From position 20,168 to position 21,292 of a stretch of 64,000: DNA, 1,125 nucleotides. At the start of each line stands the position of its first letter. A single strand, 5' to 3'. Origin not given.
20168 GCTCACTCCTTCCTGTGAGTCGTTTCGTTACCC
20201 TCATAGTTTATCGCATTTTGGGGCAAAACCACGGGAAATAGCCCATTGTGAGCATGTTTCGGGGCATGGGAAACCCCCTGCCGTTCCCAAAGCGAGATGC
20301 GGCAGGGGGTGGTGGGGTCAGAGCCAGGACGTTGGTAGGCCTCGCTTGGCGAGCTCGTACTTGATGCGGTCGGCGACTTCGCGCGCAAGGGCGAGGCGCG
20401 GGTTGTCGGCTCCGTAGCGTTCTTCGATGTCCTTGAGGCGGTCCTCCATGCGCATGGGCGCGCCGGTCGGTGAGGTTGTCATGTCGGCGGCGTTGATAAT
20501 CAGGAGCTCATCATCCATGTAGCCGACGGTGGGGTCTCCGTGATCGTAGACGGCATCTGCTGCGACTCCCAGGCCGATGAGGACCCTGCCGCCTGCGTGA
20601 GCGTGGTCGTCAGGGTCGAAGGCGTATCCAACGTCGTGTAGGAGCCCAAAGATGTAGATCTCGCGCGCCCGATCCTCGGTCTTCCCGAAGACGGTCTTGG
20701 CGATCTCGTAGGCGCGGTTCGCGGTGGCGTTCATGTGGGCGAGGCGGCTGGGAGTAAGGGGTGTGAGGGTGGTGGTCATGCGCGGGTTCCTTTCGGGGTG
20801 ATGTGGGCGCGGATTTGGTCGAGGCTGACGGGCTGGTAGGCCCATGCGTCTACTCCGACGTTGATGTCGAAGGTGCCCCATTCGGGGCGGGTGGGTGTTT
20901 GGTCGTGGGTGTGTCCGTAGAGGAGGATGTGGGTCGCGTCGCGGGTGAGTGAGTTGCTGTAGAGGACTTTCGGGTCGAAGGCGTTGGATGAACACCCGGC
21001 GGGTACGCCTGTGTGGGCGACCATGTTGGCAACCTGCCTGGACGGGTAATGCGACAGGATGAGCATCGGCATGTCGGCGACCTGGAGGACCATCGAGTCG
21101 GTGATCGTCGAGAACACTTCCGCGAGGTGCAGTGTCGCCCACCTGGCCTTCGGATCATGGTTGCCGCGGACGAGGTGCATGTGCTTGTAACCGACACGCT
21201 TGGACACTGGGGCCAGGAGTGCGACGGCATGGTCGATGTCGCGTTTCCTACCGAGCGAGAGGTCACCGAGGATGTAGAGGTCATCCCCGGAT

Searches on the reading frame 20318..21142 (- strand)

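Call 49: search_protein_families(library=pfam, proteins=[window:20318-21142:-], max_evalue=0.01)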
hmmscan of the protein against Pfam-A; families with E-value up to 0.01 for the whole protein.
window:20318-21142:- (274 aa): 1 family
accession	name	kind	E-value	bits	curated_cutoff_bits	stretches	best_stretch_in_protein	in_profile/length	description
PF01966.28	HD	-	0.00032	21.4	22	1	133-220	1-111/116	HD domain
